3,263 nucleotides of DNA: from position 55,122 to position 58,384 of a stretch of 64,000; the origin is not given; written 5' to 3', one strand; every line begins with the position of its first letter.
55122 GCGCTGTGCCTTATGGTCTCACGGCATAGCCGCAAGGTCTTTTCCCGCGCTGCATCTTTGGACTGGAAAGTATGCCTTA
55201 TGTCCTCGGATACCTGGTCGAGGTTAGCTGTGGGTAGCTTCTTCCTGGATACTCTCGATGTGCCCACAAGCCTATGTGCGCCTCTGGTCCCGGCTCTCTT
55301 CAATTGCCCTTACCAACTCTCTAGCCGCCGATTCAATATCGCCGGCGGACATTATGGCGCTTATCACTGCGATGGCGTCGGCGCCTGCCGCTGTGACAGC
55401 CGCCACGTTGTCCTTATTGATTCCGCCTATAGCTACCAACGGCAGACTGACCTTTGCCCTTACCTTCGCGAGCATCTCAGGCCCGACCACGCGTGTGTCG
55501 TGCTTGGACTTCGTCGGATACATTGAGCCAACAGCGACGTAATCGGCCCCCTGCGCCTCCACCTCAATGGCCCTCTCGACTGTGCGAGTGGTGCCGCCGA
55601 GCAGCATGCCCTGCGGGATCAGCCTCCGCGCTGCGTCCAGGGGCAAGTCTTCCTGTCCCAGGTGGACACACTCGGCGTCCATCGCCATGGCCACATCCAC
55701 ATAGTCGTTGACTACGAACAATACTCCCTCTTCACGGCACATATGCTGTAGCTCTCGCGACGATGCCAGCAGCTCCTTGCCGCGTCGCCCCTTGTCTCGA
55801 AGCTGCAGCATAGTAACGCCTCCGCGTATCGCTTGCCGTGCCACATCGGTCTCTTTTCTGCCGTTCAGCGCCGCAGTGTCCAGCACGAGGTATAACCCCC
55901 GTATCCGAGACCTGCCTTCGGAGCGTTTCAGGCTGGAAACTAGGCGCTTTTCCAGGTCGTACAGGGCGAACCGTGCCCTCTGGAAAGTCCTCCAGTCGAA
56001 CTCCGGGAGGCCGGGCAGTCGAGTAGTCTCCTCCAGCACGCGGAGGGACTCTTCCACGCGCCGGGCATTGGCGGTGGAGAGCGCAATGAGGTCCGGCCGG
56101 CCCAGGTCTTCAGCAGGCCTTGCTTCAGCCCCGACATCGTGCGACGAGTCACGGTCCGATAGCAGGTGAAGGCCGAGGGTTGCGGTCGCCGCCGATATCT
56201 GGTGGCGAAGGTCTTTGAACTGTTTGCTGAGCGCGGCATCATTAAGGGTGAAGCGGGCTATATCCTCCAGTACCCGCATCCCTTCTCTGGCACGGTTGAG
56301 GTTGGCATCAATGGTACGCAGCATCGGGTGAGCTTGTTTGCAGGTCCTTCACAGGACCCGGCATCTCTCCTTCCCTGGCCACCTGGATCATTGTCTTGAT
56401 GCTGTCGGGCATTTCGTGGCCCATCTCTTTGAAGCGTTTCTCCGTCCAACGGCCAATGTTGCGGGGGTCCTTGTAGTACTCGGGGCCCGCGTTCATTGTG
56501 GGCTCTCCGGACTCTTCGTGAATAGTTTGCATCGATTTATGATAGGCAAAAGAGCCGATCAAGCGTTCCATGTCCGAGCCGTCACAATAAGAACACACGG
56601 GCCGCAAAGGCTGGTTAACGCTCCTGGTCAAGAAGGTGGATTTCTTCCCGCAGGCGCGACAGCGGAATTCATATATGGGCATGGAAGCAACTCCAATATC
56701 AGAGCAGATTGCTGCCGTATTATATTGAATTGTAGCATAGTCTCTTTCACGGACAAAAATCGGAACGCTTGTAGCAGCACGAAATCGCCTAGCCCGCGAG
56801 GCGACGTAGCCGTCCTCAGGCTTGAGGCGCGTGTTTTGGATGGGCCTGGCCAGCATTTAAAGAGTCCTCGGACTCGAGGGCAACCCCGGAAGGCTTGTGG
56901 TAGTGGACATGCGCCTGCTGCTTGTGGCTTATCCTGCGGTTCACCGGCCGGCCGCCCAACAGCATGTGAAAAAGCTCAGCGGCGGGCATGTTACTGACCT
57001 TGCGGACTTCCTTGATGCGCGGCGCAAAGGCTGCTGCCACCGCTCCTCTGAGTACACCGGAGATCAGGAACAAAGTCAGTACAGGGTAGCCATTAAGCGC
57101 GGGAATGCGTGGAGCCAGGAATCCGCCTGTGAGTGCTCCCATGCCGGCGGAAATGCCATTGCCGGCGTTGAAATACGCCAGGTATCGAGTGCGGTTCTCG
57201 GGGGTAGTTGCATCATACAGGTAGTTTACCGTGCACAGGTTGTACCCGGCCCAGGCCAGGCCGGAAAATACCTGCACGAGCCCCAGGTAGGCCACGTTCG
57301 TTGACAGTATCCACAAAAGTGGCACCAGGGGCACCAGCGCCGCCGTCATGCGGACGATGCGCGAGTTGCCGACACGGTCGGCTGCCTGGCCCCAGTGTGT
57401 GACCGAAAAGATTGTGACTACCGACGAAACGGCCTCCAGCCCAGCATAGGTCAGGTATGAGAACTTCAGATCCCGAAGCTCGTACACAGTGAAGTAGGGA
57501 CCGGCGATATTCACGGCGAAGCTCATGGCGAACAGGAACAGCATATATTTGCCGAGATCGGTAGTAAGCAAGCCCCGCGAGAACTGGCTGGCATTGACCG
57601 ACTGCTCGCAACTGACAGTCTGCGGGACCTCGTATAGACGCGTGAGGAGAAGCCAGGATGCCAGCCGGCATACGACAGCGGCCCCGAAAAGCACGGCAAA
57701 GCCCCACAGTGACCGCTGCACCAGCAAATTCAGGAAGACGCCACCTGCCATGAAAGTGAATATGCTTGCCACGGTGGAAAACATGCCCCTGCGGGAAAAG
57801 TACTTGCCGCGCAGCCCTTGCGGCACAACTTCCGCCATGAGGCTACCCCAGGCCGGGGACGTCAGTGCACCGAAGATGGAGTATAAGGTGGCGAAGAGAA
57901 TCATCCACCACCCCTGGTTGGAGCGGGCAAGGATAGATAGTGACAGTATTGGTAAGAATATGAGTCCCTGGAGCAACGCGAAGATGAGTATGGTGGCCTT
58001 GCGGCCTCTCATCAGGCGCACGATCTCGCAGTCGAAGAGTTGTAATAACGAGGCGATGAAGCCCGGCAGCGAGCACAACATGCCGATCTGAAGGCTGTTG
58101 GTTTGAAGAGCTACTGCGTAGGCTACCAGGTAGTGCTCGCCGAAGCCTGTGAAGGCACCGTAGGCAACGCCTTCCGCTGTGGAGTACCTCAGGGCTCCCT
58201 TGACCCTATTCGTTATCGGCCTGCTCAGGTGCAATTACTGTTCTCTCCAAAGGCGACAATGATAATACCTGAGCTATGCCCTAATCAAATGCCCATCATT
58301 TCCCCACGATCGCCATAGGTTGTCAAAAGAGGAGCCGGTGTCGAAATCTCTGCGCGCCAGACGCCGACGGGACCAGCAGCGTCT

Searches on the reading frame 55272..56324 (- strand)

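Call 75: search_protein_families(library=pfam, proteins=[window:55272-56324:-])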
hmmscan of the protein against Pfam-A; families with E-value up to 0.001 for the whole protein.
window:55272-56324:- (350 aa): 3 families
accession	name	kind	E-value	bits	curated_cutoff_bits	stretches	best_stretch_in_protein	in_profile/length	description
PF02581.23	TMP-TENI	-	1.9e-59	200.5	27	1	144-324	1-180/180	Thiamine monophosphate synthase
PF17792.6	ThiD2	-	5.3e-36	124.2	23.5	1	3-126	1-123/124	ThiD2 family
PF03060.21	NMO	-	1.1e-08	35.4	28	1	206-336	103-235/331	Nitronate monooxygenase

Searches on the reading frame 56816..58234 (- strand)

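Call 75: search_protein_families(library=pfam, proteins=[window:56816-58234:-])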
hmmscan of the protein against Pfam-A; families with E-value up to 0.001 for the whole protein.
window:56816-58234:- (472 aa): 1 family
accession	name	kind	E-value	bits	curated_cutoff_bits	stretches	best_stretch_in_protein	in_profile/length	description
PF07690.21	MFS_1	-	2e-26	93.2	33.4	2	38-297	22-274/347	Major Facilitator Superfamily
